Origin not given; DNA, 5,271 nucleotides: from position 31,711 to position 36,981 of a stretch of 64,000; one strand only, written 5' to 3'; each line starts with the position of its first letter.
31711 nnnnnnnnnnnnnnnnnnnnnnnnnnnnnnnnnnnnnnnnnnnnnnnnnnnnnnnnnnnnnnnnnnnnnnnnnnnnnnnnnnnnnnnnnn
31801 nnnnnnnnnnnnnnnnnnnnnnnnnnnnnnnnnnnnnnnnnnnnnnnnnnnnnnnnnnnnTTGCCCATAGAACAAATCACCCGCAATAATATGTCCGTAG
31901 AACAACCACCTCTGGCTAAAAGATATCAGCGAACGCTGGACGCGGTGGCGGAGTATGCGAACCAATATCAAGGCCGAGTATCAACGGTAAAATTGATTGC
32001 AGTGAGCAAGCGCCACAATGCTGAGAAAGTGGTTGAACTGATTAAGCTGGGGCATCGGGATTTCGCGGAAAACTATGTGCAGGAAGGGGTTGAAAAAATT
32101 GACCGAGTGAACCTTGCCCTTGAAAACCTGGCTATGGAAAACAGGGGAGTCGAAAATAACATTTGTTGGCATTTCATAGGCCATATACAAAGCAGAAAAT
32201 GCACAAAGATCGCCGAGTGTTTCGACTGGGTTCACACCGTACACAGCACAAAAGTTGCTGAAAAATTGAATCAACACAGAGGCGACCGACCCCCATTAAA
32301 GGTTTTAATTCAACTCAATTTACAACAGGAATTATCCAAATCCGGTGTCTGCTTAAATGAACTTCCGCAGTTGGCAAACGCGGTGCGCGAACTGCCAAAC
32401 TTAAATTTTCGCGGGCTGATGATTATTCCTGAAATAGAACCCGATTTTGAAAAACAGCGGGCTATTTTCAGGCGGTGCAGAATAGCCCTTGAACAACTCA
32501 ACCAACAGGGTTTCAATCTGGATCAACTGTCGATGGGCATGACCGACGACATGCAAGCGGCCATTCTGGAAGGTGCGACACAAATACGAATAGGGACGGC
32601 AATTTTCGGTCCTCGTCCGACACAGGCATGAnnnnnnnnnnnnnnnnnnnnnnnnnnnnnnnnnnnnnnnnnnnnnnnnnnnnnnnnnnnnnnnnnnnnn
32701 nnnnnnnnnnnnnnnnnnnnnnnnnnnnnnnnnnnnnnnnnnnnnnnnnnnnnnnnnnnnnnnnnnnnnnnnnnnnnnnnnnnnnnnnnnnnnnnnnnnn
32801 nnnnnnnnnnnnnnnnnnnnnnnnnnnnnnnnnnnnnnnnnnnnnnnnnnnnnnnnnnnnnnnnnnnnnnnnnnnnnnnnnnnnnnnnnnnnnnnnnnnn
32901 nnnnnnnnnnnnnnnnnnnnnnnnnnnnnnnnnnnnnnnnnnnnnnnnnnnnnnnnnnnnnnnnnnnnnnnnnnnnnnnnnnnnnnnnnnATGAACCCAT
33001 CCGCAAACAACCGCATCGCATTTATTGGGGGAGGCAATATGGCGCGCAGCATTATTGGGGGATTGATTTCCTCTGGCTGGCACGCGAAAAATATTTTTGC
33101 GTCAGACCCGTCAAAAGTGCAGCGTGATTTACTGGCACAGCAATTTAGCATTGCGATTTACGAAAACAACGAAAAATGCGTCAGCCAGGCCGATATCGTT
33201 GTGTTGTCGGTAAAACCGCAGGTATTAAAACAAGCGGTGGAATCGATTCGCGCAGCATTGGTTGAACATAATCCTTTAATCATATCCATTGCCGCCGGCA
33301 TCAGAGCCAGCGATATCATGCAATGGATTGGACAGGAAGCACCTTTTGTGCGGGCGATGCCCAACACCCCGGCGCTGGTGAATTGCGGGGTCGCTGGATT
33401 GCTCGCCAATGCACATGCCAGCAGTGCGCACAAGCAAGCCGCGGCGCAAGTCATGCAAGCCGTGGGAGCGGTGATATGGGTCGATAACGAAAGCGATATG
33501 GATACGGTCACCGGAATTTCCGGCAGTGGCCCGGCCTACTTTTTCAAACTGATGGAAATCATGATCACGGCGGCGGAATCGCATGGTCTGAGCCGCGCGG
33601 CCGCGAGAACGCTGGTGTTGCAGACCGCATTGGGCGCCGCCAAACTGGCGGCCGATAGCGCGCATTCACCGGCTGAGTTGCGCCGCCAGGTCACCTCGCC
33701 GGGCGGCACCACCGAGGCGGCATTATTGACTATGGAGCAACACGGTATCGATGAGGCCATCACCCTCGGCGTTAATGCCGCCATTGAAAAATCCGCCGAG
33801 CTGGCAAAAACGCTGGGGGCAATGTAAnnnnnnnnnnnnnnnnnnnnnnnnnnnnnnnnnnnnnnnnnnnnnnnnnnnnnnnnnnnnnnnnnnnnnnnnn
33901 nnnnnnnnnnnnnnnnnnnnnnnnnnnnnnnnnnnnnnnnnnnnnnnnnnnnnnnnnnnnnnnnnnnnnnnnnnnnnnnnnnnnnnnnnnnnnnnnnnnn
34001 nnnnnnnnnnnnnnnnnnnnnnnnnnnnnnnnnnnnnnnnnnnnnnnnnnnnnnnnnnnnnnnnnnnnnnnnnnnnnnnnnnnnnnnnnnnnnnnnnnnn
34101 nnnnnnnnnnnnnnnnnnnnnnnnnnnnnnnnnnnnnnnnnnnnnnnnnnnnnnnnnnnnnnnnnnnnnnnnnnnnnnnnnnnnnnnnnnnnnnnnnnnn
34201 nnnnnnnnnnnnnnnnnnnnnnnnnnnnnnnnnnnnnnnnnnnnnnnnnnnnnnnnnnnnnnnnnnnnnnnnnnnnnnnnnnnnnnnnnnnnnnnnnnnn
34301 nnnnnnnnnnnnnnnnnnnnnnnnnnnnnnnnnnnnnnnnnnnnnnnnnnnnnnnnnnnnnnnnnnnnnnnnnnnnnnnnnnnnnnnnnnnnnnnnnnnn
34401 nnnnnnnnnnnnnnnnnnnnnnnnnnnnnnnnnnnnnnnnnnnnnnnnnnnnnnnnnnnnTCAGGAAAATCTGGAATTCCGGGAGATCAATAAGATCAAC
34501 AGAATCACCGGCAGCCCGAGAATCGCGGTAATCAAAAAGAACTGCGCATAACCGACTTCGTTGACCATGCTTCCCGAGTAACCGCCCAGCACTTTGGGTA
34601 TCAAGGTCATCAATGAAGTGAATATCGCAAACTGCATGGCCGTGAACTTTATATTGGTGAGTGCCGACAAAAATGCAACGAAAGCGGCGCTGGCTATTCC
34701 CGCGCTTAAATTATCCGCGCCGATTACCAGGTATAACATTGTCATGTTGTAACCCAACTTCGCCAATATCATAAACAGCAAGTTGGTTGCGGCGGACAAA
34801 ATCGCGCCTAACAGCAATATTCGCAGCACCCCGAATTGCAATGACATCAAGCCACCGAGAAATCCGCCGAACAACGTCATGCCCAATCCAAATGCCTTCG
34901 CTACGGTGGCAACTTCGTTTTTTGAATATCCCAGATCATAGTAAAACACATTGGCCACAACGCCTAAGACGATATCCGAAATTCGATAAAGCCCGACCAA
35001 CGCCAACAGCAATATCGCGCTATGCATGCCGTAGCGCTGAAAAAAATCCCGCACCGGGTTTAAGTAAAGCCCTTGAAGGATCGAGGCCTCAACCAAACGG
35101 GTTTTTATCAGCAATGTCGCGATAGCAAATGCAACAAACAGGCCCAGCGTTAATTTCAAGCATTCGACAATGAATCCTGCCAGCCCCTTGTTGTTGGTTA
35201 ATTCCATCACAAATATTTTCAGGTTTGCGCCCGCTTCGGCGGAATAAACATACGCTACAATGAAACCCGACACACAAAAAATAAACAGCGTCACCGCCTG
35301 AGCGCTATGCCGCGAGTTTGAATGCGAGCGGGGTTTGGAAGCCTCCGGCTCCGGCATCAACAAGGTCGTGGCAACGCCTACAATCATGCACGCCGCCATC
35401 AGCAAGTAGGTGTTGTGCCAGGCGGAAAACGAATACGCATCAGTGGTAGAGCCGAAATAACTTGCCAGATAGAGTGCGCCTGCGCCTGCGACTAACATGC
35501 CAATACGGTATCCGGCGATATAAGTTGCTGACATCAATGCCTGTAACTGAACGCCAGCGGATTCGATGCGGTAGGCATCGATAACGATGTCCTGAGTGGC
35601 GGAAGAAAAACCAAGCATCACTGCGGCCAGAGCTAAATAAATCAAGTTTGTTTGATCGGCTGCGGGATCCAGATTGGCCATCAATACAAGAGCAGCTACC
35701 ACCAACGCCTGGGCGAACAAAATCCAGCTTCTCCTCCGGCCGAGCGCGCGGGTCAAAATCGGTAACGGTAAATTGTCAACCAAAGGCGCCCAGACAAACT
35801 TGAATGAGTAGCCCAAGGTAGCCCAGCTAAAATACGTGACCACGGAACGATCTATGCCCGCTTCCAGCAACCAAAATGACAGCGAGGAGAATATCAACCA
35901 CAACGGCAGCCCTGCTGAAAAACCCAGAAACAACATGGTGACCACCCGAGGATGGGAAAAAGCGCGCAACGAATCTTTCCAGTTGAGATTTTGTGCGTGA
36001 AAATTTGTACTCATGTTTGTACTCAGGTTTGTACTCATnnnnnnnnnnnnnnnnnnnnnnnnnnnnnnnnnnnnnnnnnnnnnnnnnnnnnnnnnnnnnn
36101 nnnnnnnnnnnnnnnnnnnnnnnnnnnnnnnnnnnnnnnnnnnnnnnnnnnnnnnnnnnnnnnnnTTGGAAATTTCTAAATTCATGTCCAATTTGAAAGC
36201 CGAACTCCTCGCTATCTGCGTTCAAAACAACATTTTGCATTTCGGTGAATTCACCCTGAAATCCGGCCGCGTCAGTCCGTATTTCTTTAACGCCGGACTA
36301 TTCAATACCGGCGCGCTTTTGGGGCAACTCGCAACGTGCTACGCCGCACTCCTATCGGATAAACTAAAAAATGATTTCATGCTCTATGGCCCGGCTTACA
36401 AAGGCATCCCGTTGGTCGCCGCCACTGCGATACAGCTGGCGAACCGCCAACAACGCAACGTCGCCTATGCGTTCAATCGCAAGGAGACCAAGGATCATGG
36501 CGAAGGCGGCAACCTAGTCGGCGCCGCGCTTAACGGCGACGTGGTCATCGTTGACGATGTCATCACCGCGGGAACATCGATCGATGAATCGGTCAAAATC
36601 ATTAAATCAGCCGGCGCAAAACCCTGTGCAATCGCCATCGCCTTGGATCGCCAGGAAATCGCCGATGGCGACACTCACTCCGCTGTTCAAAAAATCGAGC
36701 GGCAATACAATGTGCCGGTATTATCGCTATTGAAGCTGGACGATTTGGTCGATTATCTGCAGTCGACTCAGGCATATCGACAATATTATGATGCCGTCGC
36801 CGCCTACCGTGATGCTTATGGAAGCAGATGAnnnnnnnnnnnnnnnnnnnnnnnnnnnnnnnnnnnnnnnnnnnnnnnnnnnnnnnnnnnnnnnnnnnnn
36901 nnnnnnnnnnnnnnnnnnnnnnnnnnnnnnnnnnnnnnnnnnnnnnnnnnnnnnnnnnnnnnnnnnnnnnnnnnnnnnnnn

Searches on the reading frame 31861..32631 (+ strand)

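Call 20: search_protein_families(library=pfam, proteins=[window:31861-32631:+])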
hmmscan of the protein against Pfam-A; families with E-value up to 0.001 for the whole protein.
window:31861-32631:+ (256 aa): 1 family
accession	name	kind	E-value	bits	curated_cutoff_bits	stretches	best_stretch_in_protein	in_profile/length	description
PF01168.26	Ala_racemase_N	-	9.3e-24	84.8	24.1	1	26-253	3-220/220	Alanine racemase, N-terminal domain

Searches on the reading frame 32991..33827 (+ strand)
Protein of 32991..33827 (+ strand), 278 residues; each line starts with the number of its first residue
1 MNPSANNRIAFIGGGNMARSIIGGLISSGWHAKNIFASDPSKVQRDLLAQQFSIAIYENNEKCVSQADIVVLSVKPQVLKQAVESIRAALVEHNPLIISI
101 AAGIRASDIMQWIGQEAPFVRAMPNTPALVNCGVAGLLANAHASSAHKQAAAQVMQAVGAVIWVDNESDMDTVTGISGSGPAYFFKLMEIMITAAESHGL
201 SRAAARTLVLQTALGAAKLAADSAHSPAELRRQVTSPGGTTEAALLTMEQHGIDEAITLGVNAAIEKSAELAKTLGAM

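Call 20: search_protein_families(library=pfam, proteins=[window:32991-33827:+])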
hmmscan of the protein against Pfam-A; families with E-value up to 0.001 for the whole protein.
window:32991-33827:+ (278 aa): 4 families
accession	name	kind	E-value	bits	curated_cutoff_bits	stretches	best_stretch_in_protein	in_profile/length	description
PF14748.11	P5CR_dimer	-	4.9e-35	120.4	25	1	167-271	1-105/105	Pyrroline-5-carboxylate reductase dimerisation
PF03807.23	F420_oxidored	-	6.8e-20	71.9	21.6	1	8-103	1-94/94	NADP oxidoreductase coenzyme F420-dependent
PF03446.21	NAD_binding_2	-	0.00014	22.3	21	1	8-81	1-71/161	NAD binding domain of 6-phosphogluconate dehydrogenase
PF01488.26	Shikimate_DH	-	0.00068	20.2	24.3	0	5-99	11-110/138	Shikimate / quinate 5-dehydrogenase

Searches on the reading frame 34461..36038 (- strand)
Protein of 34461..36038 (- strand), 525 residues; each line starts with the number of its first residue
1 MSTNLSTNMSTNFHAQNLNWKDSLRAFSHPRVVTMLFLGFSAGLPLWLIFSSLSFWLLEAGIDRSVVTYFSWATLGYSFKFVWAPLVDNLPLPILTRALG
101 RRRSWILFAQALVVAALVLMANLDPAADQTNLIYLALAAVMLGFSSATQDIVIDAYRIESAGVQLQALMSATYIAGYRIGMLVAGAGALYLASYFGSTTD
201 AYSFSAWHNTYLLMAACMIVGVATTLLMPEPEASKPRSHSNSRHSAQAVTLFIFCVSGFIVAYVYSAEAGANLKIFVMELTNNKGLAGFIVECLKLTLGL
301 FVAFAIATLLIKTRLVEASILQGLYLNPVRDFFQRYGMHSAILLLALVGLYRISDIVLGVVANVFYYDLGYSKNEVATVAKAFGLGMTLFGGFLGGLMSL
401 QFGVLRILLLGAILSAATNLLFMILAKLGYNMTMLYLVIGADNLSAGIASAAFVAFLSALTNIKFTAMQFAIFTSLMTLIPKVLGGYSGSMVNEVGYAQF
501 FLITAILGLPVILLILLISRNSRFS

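Call 65: search_protein_families(library=pfam, proteins=[window:34461-36038:-])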
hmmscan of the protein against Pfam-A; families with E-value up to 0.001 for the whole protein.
window:34461-36038:- (525 aa): 2 families
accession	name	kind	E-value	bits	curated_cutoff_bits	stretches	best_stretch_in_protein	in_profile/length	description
PF07690.21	MFS_1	-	3.6e-18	66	33.4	2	36-295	2-236/347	Major Facilitator Superfamily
PF13000.13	Acatn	-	3.8e-11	42.7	23.7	1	36-200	6-192/546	Acetyl-coenzyme A transporter 1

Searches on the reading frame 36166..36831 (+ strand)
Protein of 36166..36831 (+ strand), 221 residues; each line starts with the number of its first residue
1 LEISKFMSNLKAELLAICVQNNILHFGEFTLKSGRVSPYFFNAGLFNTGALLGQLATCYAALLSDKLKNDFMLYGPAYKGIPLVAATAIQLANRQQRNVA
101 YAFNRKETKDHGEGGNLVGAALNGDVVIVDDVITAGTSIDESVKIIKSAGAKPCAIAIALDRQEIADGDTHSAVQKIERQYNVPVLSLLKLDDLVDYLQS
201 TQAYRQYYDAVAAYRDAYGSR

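Call 20: search_protein_families(library=pfam, proteins=[window:36166-36831:+])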
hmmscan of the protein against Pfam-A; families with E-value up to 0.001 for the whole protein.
window:36166-36831:+ (221 aa): 1 family
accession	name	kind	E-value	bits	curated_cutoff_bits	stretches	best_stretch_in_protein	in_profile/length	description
PF00156.33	Pribosyltran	-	8.3e-10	38.6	26.3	1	68-165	28-129/158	Phosphoribosyl transferase domain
